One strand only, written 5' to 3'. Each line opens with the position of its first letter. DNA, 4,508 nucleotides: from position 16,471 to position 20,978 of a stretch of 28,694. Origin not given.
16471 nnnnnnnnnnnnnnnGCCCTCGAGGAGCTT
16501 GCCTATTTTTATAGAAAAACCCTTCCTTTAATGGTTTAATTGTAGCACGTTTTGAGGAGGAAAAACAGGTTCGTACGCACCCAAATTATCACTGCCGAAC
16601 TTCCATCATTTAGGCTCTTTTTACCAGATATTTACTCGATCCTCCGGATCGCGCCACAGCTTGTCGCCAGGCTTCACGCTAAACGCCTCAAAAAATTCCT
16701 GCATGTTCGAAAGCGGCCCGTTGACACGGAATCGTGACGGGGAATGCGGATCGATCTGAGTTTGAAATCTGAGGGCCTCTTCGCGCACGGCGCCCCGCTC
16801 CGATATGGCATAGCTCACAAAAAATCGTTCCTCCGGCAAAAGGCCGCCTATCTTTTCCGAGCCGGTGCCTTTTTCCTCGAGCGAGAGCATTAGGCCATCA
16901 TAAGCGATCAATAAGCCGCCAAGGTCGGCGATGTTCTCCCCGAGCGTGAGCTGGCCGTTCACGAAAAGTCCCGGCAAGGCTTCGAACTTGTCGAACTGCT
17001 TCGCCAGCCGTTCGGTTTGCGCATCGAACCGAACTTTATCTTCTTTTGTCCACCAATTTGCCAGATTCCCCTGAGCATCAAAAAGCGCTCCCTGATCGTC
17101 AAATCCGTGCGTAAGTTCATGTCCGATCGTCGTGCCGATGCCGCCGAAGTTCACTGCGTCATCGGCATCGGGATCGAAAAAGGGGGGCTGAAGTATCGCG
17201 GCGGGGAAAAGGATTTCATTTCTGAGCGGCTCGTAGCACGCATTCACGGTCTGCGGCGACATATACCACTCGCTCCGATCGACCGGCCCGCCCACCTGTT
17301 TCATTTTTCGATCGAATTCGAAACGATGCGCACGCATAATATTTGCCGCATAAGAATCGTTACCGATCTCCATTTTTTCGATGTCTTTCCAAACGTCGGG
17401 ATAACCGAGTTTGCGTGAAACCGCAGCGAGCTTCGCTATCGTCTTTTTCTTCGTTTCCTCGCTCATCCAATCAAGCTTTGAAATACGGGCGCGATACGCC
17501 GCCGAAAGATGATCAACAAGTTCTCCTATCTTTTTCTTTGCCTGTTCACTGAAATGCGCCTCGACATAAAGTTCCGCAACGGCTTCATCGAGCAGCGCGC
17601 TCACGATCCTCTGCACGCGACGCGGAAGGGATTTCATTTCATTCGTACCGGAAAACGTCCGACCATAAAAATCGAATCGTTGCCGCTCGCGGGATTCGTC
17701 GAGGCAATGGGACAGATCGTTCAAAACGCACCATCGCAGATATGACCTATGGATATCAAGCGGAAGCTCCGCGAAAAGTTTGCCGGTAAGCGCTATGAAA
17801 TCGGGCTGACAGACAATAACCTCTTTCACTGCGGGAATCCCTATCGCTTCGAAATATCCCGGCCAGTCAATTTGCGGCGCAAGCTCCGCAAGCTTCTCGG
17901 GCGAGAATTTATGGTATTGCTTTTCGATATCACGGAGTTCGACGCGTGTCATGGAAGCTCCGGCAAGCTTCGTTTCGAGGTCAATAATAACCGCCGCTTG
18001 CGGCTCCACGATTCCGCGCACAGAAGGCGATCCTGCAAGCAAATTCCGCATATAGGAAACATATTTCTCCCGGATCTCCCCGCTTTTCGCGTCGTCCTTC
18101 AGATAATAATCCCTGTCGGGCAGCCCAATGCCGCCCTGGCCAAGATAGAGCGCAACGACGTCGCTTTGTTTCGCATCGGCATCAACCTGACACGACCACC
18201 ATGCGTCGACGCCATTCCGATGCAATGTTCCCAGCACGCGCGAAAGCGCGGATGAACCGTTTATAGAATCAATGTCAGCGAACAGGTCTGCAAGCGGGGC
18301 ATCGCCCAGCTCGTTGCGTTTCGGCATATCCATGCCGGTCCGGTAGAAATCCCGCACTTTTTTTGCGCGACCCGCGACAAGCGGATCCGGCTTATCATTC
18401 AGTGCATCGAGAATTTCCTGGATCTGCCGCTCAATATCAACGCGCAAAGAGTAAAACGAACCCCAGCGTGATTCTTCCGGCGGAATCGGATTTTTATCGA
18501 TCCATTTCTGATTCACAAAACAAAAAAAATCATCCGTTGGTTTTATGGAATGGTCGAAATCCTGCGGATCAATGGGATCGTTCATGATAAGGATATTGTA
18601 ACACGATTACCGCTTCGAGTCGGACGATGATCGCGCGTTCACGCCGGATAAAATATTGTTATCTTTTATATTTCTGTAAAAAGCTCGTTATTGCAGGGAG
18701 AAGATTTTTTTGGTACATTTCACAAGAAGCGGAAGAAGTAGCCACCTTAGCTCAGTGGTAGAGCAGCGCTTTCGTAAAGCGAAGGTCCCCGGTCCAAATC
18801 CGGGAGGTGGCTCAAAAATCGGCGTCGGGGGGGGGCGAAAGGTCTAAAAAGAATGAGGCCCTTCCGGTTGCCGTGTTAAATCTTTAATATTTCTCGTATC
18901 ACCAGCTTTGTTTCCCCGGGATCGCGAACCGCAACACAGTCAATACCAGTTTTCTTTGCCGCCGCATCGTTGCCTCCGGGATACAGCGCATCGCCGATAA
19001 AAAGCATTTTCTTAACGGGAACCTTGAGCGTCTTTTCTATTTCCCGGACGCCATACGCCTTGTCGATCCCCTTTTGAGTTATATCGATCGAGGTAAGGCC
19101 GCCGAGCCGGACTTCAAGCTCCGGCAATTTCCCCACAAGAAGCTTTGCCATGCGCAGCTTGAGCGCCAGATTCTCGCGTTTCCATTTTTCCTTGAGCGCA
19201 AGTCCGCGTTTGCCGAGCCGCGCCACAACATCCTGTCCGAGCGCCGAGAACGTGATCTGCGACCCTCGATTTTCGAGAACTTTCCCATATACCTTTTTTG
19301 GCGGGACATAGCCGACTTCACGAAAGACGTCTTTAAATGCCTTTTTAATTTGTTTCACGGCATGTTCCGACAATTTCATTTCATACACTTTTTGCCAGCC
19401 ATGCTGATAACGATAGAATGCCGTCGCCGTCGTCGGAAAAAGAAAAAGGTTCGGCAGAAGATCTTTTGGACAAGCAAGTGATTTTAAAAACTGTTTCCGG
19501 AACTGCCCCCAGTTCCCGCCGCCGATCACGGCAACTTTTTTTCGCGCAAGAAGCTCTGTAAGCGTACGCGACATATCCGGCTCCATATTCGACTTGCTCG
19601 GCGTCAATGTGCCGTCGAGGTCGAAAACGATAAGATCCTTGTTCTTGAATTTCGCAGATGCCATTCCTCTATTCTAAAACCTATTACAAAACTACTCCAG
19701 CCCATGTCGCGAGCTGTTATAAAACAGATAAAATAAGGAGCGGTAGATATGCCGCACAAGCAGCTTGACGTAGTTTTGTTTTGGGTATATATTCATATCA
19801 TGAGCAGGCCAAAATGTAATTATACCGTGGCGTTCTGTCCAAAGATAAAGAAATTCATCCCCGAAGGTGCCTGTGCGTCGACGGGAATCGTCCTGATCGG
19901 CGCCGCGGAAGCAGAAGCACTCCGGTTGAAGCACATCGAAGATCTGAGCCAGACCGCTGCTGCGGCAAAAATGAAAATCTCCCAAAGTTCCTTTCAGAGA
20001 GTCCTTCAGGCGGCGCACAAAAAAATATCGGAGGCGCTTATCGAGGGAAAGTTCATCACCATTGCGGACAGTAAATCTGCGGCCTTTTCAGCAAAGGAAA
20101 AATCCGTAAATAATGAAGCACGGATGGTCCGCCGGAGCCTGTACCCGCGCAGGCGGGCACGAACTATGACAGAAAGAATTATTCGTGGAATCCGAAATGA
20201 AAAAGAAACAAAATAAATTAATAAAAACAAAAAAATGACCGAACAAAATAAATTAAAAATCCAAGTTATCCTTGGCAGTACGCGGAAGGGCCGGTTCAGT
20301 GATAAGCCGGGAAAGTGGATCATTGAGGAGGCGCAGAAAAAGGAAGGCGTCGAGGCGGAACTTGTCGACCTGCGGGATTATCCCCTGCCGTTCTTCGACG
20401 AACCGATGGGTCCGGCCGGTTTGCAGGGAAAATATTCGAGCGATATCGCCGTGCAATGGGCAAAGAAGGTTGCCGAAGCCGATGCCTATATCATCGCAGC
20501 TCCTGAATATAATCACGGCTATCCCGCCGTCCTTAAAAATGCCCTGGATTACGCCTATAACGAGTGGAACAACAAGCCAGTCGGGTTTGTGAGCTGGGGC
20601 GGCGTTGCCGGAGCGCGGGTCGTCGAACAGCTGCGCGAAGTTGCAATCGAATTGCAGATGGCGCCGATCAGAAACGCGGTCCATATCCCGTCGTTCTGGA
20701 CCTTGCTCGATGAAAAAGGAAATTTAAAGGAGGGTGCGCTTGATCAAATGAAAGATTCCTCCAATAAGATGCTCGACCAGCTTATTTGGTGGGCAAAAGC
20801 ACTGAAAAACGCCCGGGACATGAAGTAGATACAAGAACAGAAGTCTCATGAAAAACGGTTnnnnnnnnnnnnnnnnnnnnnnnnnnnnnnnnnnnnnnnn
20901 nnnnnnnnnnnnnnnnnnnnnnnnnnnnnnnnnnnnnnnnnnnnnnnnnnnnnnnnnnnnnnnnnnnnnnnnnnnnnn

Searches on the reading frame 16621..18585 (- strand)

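Call 20: search_protein_families(library=pfam, proteins=[window:16621-18585:-], max_evalue=0.0001)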
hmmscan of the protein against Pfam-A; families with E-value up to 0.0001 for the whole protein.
window:16621-18585:- (654 aa): 2 families
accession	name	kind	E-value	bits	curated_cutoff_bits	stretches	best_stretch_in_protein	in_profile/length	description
PF05649.18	Peptidase_M13_N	-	1.9e-105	353.9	32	1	16-396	1-381/381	Peptidase family M13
PF01431.27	Peptidase_M13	-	1.5e-63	214.6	24.5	1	448-651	1-205/205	Peptidase family M13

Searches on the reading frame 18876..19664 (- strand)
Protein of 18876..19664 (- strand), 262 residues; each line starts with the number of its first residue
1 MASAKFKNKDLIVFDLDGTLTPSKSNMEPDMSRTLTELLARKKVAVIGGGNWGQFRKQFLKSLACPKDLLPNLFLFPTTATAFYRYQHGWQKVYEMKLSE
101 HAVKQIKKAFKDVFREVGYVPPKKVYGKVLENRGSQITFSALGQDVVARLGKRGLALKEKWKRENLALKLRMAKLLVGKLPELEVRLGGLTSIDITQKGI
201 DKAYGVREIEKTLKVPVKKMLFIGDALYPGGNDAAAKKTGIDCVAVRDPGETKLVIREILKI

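Call 20: search_protein_families(library=pfam, proteins=[window:18876-19664:-], max_evalue=0.0001)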
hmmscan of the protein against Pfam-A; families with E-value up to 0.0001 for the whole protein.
window:18876-19664:- (262 aa): 3 families
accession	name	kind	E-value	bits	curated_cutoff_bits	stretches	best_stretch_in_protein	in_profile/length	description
PF08282.18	Hydrolase_3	-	6.4e-11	42.9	20.9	1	12-226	1-212/255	haloacid dehalogenase-like hydrolase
PF03332.19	PMM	-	3.1e-09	37.4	22.4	1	31-261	1-220/221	Eukaryotic phosphomannomutase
PF00702.32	Hydrolase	-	4.7e-06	27.6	26.4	0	10-227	2-181/191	haloacid dehalogenase-like hydrolase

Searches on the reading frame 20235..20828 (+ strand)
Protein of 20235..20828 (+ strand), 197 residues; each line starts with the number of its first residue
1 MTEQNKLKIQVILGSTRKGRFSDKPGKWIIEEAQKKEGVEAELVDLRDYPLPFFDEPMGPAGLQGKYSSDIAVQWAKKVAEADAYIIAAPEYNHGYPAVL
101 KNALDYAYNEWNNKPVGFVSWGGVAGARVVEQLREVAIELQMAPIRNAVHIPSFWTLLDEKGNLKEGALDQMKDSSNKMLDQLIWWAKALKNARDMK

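Call 20: search_protein_families(library=pfam, proteins=[window:20235-20828:+], max_evalue=0.0001)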
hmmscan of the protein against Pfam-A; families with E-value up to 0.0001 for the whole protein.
window:20235-20828:+ (197 aa): 2 families
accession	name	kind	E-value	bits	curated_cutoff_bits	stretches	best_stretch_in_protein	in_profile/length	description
PF03358.20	FMN_red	-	1.6e-40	138.6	24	1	8-155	2-151/152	NADPH-dependent FMN reductase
PF02525.22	Flavodoxin_2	-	3.4e-10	40.4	27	1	8-107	2-103/198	Flavodoxin-like fold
